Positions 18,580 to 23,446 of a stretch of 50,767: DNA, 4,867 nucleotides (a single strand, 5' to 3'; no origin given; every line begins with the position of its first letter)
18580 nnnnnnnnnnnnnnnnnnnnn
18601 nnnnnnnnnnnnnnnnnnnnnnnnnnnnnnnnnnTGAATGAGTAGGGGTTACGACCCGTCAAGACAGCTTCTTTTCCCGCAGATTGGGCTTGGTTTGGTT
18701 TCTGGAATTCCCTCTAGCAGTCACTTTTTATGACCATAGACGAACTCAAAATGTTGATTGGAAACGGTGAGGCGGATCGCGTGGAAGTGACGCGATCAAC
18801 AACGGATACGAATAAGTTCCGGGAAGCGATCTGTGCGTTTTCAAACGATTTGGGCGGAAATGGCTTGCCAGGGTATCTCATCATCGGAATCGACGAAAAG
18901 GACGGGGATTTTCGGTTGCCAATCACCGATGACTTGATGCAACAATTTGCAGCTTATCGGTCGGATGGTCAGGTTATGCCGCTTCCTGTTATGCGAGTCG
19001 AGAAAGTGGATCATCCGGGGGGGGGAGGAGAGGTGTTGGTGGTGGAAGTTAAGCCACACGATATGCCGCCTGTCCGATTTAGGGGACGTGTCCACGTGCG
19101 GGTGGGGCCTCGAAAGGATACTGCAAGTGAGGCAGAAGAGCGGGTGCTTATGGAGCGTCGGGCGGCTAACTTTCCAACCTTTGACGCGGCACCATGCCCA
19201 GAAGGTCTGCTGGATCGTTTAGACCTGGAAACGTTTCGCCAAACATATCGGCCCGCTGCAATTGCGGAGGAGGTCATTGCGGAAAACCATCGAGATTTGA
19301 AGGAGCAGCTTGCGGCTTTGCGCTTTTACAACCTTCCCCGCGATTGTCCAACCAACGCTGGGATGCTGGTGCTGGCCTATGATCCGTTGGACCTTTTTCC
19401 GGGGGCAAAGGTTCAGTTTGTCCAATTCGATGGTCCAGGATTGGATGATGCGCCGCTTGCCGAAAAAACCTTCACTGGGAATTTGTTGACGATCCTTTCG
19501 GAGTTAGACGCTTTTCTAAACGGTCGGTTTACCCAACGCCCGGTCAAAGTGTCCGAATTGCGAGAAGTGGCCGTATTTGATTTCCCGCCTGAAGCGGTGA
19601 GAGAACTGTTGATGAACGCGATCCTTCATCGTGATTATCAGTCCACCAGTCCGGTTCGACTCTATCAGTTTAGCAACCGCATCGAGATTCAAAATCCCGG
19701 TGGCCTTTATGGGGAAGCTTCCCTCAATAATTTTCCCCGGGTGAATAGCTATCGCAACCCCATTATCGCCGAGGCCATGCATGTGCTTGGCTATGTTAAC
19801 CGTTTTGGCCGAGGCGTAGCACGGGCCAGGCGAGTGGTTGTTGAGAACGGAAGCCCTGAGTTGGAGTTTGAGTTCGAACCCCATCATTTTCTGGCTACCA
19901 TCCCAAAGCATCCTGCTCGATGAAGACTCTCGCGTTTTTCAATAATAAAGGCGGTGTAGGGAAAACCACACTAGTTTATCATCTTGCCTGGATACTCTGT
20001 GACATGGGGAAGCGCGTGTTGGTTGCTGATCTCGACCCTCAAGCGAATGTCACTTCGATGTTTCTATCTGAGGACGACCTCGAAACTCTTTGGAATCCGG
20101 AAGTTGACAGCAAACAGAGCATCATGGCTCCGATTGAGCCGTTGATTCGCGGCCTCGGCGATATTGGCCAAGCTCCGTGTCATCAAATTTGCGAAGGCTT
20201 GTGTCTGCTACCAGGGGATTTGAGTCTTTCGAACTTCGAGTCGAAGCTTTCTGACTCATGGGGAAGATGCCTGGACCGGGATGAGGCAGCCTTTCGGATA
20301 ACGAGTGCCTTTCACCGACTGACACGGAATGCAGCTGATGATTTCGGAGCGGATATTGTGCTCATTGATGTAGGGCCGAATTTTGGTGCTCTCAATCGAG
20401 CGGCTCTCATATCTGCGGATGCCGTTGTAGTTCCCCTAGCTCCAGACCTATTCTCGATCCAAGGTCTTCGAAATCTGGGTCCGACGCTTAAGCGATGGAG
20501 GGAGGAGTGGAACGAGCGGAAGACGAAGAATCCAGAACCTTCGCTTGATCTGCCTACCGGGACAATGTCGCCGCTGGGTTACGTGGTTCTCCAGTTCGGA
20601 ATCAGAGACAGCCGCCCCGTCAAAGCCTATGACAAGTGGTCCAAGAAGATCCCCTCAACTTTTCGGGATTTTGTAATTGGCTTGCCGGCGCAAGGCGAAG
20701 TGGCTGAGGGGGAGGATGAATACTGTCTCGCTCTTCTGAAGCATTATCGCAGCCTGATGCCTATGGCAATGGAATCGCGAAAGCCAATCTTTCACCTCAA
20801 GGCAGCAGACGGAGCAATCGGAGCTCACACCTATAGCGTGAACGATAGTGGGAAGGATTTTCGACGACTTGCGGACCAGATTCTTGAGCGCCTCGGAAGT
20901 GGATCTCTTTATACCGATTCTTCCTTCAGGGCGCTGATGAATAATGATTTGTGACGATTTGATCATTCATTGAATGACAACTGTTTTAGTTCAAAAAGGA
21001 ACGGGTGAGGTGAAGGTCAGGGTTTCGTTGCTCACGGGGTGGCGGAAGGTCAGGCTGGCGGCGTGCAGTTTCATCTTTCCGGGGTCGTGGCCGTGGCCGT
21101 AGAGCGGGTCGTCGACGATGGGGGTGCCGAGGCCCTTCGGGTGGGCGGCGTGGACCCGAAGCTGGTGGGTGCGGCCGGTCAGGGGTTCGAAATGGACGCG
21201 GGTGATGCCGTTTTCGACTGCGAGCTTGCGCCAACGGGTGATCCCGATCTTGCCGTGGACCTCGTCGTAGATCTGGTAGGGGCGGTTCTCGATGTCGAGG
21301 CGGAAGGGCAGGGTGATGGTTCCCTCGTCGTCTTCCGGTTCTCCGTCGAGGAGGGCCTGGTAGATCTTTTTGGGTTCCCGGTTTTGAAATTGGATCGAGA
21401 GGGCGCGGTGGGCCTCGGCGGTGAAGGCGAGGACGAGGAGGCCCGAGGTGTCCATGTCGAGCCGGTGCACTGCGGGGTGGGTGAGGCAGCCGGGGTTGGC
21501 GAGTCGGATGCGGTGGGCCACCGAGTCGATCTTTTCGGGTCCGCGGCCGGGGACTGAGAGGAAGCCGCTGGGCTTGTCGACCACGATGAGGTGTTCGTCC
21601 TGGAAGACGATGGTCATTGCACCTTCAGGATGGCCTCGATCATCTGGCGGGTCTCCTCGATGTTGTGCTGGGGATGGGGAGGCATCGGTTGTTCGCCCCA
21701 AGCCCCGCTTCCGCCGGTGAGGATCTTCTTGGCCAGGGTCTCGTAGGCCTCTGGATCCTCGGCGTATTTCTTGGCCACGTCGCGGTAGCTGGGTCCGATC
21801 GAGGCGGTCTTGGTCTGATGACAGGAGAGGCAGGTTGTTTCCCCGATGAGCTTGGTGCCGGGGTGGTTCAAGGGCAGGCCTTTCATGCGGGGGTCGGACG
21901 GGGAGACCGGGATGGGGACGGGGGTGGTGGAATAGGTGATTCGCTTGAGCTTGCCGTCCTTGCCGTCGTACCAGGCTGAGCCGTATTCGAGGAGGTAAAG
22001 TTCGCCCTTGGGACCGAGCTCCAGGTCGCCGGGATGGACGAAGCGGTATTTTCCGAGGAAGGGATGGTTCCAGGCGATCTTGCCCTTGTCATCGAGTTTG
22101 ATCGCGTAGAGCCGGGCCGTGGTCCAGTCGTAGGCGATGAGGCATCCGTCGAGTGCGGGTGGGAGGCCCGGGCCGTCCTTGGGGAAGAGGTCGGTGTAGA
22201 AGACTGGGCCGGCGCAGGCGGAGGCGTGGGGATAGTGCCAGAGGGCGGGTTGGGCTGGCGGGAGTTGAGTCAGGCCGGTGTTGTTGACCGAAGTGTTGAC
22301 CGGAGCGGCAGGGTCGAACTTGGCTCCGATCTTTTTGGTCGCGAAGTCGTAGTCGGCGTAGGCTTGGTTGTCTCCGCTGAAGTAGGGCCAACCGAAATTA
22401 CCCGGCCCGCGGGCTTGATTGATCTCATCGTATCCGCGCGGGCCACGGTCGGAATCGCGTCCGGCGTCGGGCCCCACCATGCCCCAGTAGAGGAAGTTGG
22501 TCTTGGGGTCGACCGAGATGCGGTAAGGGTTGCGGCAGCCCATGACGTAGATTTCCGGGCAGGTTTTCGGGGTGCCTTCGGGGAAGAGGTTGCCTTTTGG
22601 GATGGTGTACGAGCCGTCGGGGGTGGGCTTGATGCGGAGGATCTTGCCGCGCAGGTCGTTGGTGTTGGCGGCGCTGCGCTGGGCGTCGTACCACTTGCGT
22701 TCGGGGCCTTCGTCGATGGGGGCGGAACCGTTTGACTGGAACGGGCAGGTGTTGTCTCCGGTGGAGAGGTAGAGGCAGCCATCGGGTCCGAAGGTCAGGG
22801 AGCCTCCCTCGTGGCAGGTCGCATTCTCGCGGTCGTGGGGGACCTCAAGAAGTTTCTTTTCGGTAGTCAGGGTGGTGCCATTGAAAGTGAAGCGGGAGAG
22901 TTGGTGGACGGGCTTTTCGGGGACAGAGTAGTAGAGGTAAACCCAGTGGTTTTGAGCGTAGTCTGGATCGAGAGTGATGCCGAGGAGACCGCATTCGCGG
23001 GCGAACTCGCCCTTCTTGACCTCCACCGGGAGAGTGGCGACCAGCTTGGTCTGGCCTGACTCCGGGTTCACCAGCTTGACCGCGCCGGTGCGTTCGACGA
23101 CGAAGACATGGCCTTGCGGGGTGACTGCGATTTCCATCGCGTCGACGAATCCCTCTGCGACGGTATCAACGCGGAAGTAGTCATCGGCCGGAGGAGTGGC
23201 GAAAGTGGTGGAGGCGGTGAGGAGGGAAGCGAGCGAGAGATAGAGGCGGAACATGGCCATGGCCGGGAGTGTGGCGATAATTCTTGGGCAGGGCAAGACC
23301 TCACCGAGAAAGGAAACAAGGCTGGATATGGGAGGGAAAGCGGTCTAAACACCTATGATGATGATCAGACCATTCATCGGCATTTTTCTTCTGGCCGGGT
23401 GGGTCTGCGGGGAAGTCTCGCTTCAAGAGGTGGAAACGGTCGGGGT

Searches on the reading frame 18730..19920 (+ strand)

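Call 11: search_protein_families(library=pfam, proteins=[window:18730-19920:+], max_evalue=0.001)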
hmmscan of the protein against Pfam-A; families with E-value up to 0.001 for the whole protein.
window:18730-19920:+ (397 aa): 2 families
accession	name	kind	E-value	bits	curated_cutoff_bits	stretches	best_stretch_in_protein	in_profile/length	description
PF13749.12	HATPase_c_4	-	3.1e-16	59.6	26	1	307-390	2-88/89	Putative ATP-dependent DNA helicase recG C-terminal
PF04326.19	SLFN_AlbA_2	-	4.8e-11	43.7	25.3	1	14-132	1-117/118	Schlafen, AlbA_2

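Call 76: search_protein_families(library=padloc, proteins=[window:18730-19920:+], max_evalue=0.001)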
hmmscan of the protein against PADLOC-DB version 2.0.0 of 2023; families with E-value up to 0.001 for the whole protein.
window:18730-19920:+ (397 aa): 3 families
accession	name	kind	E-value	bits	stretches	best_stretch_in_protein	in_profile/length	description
PDLC02402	Aga_SIR2-PNTD1-PNTD2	-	1.1e-19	68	1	150-387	310-557/876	Class I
PDLC02418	Aga_SIR2-Kinase-PNTD1-PNTD2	-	4.8e-15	52.8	1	151-375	170-422/756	Class I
PDLC02394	pAgo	-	5.2e-13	45.7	1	120-328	148-358/1121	-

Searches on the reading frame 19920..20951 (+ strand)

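Call 11: search_protein_families(library=pfam, proteins=[window:19920-20951:+], max_evalue=0.001)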
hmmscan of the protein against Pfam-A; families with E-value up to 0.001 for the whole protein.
window:19920-20951:+ (344 aa): 7 families
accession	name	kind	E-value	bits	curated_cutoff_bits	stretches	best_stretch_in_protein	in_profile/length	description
PF13614.12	AAA_31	-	4.1e-32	112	27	1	1-199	1-173/177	AAA domain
PF01656.29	CbiA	-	2.4e-14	53.8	25.4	1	5-149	2-54/125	CobQ/CobB/MinD/ParA nucleotide binding domain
PF09140.17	MipZ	-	7.3e-08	32.5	20.7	1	5-49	4-48/262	ATPase MipZ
PF02374.21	ArsA_ATPase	-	2.2e-06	27.6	24.3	1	5-49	4-48/305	Anion-transporting ATPase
PF00142.24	Fer4_NifH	-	2.9e-06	27.4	25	1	8-57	6-55/271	4Fe-4S iron sulfur cluster binding proteins, NifH/frxC family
PF06564.18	CBP_BcsQ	-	3.7e-05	23.8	21.3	1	1-42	1-42/234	Cellulose biosynthesis protein BcsQ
PF10609.15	ParA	-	0.00011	22.2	27.1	1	4-49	6-52/246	NUBPL iron-transfer P-loop NTPase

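Call 76: search_protein_families(library=padloc, proteins=[window:19920-20951:+], max_evalue=0.001)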
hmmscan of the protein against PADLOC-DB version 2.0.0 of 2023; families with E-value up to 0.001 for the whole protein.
window:19920-20951:+ (344 aa): 1 family
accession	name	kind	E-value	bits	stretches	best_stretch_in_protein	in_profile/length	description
PDLC04559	PDC-M28B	-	6.9e-10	36.6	1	2-42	129-169/438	-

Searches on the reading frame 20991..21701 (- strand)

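Call 58: search_protein_families(library=pfam, proteins=[window:20991-21701:-], max_evalue=0.0001)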
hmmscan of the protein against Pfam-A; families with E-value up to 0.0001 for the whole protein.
window:20991-21701:- (236 aa): 1 family
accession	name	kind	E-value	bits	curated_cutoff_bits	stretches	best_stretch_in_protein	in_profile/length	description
PF00849.27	PseudoU_synth_2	-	2e-31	109.7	26.8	1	37-187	1-152/152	RNA pseudouridylate synthase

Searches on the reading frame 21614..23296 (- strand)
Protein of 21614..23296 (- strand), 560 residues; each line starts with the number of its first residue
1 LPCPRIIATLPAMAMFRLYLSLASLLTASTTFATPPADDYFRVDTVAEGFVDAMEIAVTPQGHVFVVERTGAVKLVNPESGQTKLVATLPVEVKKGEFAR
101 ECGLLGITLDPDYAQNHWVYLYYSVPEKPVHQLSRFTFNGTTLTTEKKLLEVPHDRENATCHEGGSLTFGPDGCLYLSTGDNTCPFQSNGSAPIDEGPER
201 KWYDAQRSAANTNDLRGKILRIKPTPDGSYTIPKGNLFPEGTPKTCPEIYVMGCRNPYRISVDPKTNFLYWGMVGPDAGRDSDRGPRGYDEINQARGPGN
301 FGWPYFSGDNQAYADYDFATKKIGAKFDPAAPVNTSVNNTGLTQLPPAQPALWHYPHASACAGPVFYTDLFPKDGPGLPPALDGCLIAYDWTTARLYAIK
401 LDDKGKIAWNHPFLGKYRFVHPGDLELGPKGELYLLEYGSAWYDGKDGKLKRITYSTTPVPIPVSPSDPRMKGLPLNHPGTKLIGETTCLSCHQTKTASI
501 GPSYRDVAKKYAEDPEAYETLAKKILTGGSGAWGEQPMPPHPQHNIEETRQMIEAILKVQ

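Call 11: search_protein_families(library=pfam, proteins=[window:21614-23296:-], max_evalue=0.001)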
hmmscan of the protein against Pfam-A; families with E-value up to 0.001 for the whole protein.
window:21614-23296:- (560 aa): 2 families
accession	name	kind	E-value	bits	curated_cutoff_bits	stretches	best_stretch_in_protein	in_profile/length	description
PF07995.17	GSDH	-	7.9e-38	131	25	1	54-318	5-233/332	Glucose / Sorbosone dehydrogenase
PF00034.26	Cytochrom_C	-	1.9e-05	26.3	21.3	1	480-544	4-70/90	Cytochrome c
